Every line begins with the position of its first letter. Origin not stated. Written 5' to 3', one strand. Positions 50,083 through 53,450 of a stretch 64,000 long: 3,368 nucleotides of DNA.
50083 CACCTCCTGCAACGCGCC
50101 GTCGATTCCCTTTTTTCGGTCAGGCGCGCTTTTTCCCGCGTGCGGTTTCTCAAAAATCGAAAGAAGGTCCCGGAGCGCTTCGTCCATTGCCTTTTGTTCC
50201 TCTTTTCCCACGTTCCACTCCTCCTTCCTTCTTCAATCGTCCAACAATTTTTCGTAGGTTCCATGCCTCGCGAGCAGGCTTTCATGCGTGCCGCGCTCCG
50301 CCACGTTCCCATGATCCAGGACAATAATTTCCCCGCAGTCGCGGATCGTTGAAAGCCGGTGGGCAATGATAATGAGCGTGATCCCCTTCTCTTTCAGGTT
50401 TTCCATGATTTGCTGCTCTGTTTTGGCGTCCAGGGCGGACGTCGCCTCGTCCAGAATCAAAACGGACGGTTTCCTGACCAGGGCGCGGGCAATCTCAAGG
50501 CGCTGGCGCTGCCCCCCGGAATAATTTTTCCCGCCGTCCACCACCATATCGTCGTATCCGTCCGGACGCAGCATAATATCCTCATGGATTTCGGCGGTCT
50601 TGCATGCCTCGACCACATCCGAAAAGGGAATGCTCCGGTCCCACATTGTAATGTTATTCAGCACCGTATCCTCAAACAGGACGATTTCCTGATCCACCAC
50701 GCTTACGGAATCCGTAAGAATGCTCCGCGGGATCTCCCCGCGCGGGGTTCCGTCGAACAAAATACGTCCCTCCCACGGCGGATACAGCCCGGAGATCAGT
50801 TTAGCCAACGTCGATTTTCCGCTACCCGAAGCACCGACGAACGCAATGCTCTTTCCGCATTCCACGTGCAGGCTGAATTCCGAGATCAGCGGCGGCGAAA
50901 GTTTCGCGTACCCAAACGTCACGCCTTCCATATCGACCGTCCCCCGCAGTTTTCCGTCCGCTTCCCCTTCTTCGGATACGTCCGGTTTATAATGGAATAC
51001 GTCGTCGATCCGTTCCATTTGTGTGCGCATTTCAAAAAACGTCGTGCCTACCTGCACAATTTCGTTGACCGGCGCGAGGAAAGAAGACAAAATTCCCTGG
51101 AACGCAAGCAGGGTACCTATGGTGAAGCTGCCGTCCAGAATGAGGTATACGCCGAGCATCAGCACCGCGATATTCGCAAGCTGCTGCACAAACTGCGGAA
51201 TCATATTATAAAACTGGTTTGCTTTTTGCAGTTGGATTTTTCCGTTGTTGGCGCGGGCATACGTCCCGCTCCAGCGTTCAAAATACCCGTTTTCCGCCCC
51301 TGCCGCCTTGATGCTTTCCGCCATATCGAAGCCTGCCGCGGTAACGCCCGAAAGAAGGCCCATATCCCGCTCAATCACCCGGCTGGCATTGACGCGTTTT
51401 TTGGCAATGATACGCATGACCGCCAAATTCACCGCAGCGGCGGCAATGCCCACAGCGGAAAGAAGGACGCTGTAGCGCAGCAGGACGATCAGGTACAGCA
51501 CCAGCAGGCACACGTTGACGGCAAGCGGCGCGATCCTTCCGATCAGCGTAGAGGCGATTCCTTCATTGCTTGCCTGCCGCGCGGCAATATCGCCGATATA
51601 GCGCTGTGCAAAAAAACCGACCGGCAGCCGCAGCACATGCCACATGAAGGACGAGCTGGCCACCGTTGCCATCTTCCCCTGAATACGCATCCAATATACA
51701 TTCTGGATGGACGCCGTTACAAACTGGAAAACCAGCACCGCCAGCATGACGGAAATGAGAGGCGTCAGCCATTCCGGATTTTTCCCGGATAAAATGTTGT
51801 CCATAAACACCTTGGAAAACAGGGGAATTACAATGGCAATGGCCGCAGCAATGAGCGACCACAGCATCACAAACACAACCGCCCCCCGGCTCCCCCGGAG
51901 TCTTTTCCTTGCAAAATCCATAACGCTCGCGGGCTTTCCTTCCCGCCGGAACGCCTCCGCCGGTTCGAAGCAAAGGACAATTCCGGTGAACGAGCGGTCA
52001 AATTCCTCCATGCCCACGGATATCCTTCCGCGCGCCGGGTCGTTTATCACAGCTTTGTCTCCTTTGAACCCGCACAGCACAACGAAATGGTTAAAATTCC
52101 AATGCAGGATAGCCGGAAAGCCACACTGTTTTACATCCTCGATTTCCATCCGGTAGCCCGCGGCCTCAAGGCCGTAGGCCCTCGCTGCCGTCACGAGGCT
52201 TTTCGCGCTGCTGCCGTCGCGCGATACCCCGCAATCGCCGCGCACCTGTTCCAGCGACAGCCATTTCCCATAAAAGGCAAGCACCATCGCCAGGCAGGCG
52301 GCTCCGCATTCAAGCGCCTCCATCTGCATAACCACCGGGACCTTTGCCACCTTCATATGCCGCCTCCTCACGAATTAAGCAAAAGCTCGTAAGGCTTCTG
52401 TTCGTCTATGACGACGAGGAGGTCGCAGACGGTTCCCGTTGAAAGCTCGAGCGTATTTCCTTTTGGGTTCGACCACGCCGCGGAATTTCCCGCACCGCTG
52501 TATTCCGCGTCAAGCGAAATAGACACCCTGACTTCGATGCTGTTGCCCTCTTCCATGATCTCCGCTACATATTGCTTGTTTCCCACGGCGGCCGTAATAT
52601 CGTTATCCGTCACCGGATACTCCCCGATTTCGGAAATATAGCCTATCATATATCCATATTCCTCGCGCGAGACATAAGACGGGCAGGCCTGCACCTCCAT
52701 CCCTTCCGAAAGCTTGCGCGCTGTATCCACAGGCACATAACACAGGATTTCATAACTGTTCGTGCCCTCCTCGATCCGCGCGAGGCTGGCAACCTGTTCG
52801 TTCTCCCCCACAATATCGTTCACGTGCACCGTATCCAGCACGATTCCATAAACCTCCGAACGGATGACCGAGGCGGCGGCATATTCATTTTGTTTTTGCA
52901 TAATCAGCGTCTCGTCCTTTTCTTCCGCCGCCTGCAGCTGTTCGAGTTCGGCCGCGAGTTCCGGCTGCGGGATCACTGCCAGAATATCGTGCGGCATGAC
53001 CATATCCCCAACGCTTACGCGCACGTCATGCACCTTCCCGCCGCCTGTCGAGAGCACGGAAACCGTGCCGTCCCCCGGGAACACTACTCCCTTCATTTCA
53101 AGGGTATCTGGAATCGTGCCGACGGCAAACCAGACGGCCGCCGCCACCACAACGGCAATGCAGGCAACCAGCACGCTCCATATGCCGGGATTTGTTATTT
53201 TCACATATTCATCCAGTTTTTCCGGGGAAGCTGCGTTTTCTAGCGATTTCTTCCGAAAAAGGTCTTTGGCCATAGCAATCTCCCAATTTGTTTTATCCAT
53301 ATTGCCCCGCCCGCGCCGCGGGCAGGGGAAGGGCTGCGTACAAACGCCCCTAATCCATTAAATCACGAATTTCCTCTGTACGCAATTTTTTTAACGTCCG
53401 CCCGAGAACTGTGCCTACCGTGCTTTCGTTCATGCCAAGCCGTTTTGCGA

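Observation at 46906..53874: Tripartite NHLM-type peptide export module (HlyD-like + C39-peptidase ABC + peptidase-less ABC) under a co-oriented ECF sigma factor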

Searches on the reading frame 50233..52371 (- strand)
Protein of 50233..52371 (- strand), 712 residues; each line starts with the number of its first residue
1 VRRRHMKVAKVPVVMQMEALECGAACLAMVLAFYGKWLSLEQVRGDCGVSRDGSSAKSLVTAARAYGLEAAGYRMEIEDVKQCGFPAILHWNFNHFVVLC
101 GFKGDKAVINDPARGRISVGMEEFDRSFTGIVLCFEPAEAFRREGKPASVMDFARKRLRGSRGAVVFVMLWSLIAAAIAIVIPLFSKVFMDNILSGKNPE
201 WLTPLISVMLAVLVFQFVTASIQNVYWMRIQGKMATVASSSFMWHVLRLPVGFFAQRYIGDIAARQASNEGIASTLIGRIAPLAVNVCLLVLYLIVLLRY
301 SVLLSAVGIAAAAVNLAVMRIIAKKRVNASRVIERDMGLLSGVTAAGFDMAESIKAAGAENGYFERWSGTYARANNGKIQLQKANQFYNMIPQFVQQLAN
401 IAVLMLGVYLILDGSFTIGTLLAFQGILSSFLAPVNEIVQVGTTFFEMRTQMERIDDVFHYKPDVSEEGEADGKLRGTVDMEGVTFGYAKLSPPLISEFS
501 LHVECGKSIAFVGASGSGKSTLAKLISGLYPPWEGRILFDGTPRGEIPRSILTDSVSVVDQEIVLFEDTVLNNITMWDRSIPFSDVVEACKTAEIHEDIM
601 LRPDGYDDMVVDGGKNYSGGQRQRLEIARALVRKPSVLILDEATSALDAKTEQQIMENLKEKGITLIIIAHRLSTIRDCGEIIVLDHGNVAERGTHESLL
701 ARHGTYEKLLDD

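Call 3: search_protein_families(library=pfam, proteins=[window:50233-52371:-])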
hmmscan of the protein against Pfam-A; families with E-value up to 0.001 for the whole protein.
window:50233-52371:- (712 aa): 6 families
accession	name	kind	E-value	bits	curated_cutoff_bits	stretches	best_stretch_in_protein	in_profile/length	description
PF03412.21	Peptidase_C39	-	3.6e-36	124.4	22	1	11-139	2-132/133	Peptidase C39 family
PF00005.33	ABC_tran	-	9.1e-30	104.5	25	1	498-645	3-137/137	ABC transporter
PF00664.28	ABC_membrane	-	1.4e-26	94.2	28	1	166-434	2-273/274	ABC transporter transmembrane region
PF02463.25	SMC_N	-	4.9e-05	23.3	40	1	584-683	121-209/220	RecF/RecN/SMC N terminal domain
PF13529.12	Peptidase_C39_2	-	5.5e-05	24.2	24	1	11-113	3-143/143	Peptidase_C39 like family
PF13401.12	AAA_22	-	0.00078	20.2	27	0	508-670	7-122/130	AAA domain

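Call 4: search_protein_families(library=ncbifam, proteins=[window:50233-52371:-])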
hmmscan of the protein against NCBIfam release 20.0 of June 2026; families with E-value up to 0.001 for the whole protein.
window:50233-52371:- (712 aa): 190 families (the best 25 are shown)
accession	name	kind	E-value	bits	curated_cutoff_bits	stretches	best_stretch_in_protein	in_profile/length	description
TIGR03796.1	NHLM_micro_ABC1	equivalog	1.6e-284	945.6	853.3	1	10-710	1-709/710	NHLP family bacteriocin export ABC transporter peptidase/permease/ATPase subunit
TIGR01846.1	type_I_sec_HlyB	subfamily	8.5e-120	401.1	725.55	1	25-709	3-688/694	type I secretion system permease/ATPase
TIGR03797.1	NHLM_micro_ABC2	equivalog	2.1e-119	400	709.4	1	145-710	118-682/686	NHLP bacteriocin export ABC transporter permease/ATPase subunit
TIGR03375.1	type_I_sec_LssB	subfamily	1.9e-104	350.4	693.1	1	25-701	5-690/696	type I secretion system permease/ATPase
TIGR01193.1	bacteriocin_ABC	subfamily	9e-104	348.4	523.85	1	16-710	1-706/708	peptide cleavage/export ABC transporter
TIGR02203.1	MsbA_lipidA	equivalog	3.7e-92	309.7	602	1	162-709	13-565/572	lipid A export permease/ATP-binding protein MsbA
TIGR00958.1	3a01208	subfamily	6.5e-90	302.4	874.6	1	166-709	164-710/711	antigen peptide transporter 2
TIGR02204.1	MsbA_rel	hypoth_equivalog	4.4e-80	270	780.4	1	159-709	14-571/576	ABC transporter, permease/ATP-binding protein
NF008381.0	PRK11176.1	equivalog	3.3e-78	263.5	867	1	173-709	36-575/582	lipid A ABC transporter ATP-binding protein/permease MsbA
NF045513.1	HepA_fam_ABC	equivalog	3.1e-75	253.8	725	1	189-706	78-602/610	heterocyst formation ABC transporter subunit HepA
TIGR01842.1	type_I_sec_PrtD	subfamily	2.8e-73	247.3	510.15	1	161-701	4-542/544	type I secretion system permease/ATPase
NF052233.1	CphA_assoc_ABC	equivalog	9e-73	245.8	880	1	162-710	183-740/766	cyanophycin metabolism-associated ABC transporter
NF010178.0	PRK13657.1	equivalog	1.5e-71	241.6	733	1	158-710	14-567/588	glucan ABC transporter ATP-binding protein/ permease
NF045998.1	cleave_ABC_plasm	equivalog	2.8e-69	234.1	500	1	16-663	2-649/673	Mbov_0121 family peptidase domain-containing ABC transporter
NF008055.0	PRK10789.1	equivalog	1.6e-62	211.8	845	1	155-709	12-567/590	SmdA family multidrug ABC transporter permease/ATP-binding protein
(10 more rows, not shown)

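Call 79: search_solved_structures(query=window:50233-52356:-, max_evalue=1e-60)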
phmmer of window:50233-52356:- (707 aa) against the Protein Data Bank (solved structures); distinct sequences matched with E-value up to 1e-60: 78 (the best 60 are shown).
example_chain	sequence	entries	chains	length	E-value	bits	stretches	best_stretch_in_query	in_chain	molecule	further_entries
36cg_U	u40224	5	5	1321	1e-108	367.6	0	205-704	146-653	Bile salt export pump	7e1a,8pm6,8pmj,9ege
7dv5_U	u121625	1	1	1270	1.1e-108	367.5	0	205-704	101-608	Bile salt export pump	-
8pmd_A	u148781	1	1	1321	2.6e-108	366.3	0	205-704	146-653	Bile salt export pump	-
9n1y_A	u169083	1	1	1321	5.9e-108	365.1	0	205-704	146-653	Bile salt export pump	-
7niu_A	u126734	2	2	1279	2e-107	363.4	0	209-704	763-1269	Isoform 2 of Phosphatidylcholine translocator ABCB4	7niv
9nfi_A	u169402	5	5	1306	9.6e-107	361.1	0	171-705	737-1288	Permeability Glycoprotein (P-gp)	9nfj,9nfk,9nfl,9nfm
6s7p_A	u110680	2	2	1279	1.2e-106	360.7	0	209-704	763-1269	Phosphatidylcholine translocator ABCB4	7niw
6ujp_A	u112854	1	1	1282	9.3e-106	357.8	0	198-704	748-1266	ATP-dependent translocase ABCB1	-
6ujw_A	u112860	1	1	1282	2e-105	356.7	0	198-704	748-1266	ATP-dependent translocase ABCB1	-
4m2s_A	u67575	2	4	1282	2.1e-105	356.7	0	198-704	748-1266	Multidrug resistance protein 1A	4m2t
4m1m_A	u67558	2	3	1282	2.1e-105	356.7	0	198-704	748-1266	Multidrug resistance protein 1A | ATP-dependent translocase ABCB1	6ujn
4q9h_A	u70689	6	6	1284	2.1e-105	356.6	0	198-704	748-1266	Multidrug resistance protein 1A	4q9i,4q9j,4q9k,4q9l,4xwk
6q81_A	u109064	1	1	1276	2.2e-105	356.6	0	198-704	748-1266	P-glycoprotein (ABCB1)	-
6ujt_A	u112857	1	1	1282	2.2e-105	356.6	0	198-704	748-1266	ATP-dependent translocase ABCB1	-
9oe1_A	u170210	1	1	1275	2.2e-105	356.6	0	206-705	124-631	ATP-binding cassette, sub-family B (MDR/TAP), member 4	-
4ry2_A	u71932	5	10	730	2.5e-93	316.8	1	7-704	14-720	ABC-type bacteriocin transporter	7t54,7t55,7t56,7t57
8hf7_A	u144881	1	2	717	7.9e-84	285.4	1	8-705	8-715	Competence factor transporting ATP-binding protein/permease ComA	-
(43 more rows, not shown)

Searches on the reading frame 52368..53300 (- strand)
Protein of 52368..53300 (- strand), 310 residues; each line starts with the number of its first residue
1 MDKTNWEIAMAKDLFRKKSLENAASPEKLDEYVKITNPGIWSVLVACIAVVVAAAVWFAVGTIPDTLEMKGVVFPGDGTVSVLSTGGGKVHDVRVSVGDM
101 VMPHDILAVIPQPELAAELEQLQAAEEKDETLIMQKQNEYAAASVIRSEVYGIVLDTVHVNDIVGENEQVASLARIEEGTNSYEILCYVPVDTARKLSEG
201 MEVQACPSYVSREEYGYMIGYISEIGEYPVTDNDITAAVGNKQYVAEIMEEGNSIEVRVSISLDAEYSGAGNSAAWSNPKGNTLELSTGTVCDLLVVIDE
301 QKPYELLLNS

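Call 3: search_protein_families(library=pfam, proteins=[window:52368-53300:-])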
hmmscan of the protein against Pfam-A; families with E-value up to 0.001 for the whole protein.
window:52368-53300:- (310 aa): 0 families

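Call 4: search_protein_families(library=ncbifam, proteins=[window:52368-53300:-])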
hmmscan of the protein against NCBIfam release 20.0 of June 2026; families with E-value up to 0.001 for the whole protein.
window:52368-53300:- (310 aa): 2 families
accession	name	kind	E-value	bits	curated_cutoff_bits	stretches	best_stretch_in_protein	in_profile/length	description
TIGR03794.1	NHLM_micro_HlyD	equivalog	1.6e-58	198.6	156.2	2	133-308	243-416/421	NHLP bacteriocin system secretion protein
TIGR01843.1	type_I_hlyD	subfamily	0.00069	18.7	208.65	1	40-145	4-109/422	HlyD family type I secretion periplasmic adaptor subunit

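Call 16: find_homologous_proteins(query=window:52368-53300:-, max_evalue=0.00001)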
Query window:52368-53300:- (310 aa): 45 proteins with E <= 0.00001 among 5894 candidates.
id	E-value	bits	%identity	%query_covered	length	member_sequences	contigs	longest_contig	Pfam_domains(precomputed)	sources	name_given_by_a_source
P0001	1.9e-190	649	99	97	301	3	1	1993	-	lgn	-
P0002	1.7e-163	561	82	97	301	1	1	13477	PF25973.1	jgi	-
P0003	1.2e-130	453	65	96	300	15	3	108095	-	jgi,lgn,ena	jgi:multidrug efflux pump subunit AcrA (membrane-fusion protein)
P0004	1.3e-129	450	66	96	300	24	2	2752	-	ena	-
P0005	7.8e-129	447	67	97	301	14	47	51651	-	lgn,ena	-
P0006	1.1e-128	447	67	97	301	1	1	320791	-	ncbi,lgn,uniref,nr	ncbi:HlyD family efflux transporter periplasmic adaptor subunit [Christensenellaceae bacterium NSJ-6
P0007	2.8e-128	445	67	97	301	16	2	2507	-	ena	-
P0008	3.7e-128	445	67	97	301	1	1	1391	-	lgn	-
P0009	1.2e-127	443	67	97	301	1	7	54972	-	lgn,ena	-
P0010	1.3e-127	443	67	97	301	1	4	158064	-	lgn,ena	-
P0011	1.7e-127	443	67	97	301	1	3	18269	-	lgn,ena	-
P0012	1.9e-127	443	66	97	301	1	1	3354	-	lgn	-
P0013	5.2e-127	441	66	97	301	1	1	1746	-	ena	-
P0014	1.8e-125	436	66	97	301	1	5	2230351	-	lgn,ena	-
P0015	2.6e-125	436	66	97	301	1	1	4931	PF25973.1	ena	-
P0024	2.9e-68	248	39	96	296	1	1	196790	PF25973.1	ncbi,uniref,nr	ncbi:HlyD family efflux transporter periplasmic adaptor subunit [Fusibacter paucivorans]|uniref:HlyD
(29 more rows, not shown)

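Call 17: find_encoding_contigs(protein=P0006, flank=10000, max_places=2)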
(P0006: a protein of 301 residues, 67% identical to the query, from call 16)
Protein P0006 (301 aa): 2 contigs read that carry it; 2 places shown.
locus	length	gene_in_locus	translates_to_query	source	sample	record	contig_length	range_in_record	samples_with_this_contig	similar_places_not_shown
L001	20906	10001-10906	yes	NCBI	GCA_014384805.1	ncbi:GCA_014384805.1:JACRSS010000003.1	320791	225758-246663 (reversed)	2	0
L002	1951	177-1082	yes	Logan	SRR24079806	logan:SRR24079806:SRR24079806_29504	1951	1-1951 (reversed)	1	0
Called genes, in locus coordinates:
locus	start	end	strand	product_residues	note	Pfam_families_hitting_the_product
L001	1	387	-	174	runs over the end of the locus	PF14277:DUF4364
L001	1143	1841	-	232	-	-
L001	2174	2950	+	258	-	-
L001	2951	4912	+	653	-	PF01555:N6_N4_Mtase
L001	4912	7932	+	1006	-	PF04851:ResIII, PF19778:RE_endonuc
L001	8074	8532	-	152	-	PF00080:Sod_Cu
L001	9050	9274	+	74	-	-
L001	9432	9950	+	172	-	PF04542:Sigma70_r2, PF08281:Sigma70_r4_2, PF00196:GerE (weak), PF04545:Sigma70_r4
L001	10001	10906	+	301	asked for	-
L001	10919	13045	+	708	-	PF03412:Peptidase_C39, PF13529:Peptidase_C39_2 (faint), PF00664:ABC_membrane, PF00005:ABC_tran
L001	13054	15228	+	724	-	PF00664:ABC_membrane, PF00005:ABC_tran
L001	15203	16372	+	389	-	PF13458:Peripla_BP_6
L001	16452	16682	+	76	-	-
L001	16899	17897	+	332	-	PF02733:Dak1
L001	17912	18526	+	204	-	PF02734:Dak2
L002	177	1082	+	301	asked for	-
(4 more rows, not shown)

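Call 18: find_encoding_contigs(protein=P0002, flank=10000, max_places=2)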
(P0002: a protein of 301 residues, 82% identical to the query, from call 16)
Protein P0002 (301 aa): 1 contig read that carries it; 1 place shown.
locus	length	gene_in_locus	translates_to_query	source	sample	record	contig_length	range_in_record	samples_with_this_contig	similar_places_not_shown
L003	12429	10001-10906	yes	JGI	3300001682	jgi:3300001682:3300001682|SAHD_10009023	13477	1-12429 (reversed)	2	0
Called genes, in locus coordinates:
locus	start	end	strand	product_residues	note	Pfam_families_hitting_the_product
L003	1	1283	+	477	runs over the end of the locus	PF14262:Cthe_2159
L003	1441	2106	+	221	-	PF00072:Response_reg, PF00486:Trans_reg_C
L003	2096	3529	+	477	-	PF00672:HAMP, PF00512:HisKA, PF02518:HATPase_c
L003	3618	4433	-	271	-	PF08902:DUF1848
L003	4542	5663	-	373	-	PF13487:HD_5, PF01966:HD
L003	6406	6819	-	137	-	-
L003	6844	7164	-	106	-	PF18692:DUF5640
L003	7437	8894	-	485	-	PF00196:GerE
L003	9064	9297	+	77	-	-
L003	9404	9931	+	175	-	PF04542:Sigma70_r2, PF08281:Sigma70_r4_2, PF04545:Sigma70_r4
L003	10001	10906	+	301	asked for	PF25973:BSH_CzcB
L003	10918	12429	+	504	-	?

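Call 19: find_encoding_contigs(protein=P0024, flank=10000, max_places=2)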
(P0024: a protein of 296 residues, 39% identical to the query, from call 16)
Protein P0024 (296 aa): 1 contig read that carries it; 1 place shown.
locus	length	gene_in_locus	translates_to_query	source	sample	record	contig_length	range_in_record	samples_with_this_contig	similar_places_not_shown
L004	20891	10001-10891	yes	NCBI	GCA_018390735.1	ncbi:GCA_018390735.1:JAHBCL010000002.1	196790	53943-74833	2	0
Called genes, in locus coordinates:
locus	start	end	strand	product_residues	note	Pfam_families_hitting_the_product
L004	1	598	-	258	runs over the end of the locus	PF12724:Flavodoxin_5, PF14697:Fer4_21 (faint), PF00037:Fer4 (faint)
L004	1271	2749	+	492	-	PF02463:SMC_N (faint), PF13555:AAA_29 (faint), PF00005:ABC_tran, PF00350:Dynamin_N (faint), PF13304:AAA_21 (faint), PF00005:ABC_tran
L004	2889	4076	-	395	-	PF04055:Radical_SAM, PF13186:SPASM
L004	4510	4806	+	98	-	PF07862:Nif11 (weak)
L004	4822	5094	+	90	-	PF07862:Nif11 (weak)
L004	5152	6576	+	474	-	-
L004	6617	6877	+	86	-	PF07862:Nif11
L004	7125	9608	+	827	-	PF25873:WHD_MalT, PF17874:TPR_MalT (weak), PF00196:GerE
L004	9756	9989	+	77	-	PF10387:DUF2442 (weak)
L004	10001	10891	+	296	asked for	PF25973:BSH_CzcB (faint)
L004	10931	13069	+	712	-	PF03412:Peptidase_C39, PF13529:Peptidase_C39_2 (faint), PF00664:ABC_membrane, PF00005:ABC_tran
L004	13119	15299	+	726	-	PF00664:ABC_membrane, PF00005:ABC_tran, PF02463:SMC_N (faint)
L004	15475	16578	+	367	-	PF13458:Peripla_BP_6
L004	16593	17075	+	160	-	PF12098:DUF3574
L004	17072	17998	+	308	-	PF00892:EamA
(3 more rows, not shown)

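Call 27: find_related_loci(query=A1, collection=genome_contigs, flank=10000)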
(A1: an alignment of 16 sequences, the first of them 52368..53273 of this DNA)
Query A1 (301 aa) in genome_contigs; peptide patterns used: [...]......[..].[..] (x = any residue, [..] = any of these).
110 stretches matched a pattern; 107 encode a relative of the query (tblastn E <= 1e-3); the best 80 are kept; 80 distinct loci.
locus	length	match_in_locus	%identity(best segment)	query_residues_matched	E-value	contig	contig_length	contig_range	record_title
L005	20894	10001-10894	66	4-301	2e-136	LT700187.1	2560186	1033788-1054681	Christensenella sp. Marseille-P2438 genome assembly, chromosome: contig00001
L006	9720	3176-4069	62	3-298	2e-110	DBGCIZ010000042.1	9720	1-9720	MAG TPA_asm: Christensenellaceae bacterium isolate MAG11369 contig42, whole genome shotgun sequence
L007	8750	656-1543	50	4-299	9e-100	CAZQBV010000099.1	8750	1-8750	MAG TPA_asm: uncultured Christensenella sp. isolate SRP242652_co4_64 genome assembly, contig: NODE_3741_length_8750_cov_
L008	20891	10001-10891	45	1-300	5e-90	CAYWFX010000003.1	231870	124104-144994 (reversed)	MAG TPA_asm: uncultured Syntrophomonas sp. isolate SRP302447_co4_189 genome assembly, contig: NODE_172_length_231870_cov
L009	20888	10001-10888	44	1-299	2e-89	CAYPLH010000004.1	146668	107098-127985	MAG TPA_asm: uncultured Clostridiaceae bacterium isolate binchicken_co173_425 genome assembly, contig: NODE_252_length_1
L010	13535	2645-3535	44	1-300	3e-89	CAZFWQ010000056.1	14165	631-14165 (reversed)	MAG TPA_asm: uncultured Oscillospiraceae bacterium isolate SRP272421_co1_11 genome assembly, contig: NODE_13057_length_1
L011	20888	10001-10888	44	1-299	2e-87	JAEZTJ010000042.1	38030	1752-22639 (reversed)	MAG: Bacillota bacterium isolate OH_PDB_44 k127_810479, whole genome shotgun sequence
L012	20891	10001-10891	42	1-300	2e-87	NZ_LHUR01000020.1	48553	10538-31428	Clostridium homopropionicum DSM 5847 CLHOM_contig000029, whole genome shotgun sequence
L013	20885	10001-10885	44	2-299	2e-86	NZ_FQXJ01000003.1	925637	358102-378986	Desulfosporosinus lacus DSM 15449, whole genome shotgun sequence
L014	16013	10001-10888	42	1-299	2e-85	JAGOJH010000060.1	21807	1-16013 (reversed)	MAG: Thermoclostridium sp. isolate Go_SlDig_bin_309 Go_SlDig_6769_length_21807_cov_4.790775, whole genome shotgun sequen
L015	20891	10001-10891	45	1-300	4e-84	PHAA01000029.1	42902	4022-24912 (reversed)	MAG: Firmicutes bacterium HGW-Firmicutes-15 bjp_ig2069_scaffold_481, whole genome shotgun sequence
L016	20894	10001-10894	42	1-300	9e-84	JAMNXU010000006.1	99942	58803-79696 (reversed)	MAG: Bacillota bacterium isolate Bin_1 Bin_1_scaffold_52, whole genome shotgun sequence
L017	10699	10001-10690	51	3-232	7e-79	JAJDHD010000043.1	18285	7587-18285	Christensenellaceae bacterium OttesenSCG-928-K19 AH-928-K19_NODE_43, whole genome shotgun sequence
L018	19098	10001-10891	43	1-300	3e-75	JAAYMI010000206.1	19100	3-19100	MAG: Bacillota bacterium isolate AS20ysBPTH_179 123147_AS20, whole genome shotgun sequence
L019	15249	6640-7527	37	1-299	6e-71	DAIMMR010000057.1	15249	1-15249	MAG TPA_asm: Clostridium sp. isolate CTOTU40300 NODE_3666_length_15249_cov_9.660195, whole genome shotgun sequence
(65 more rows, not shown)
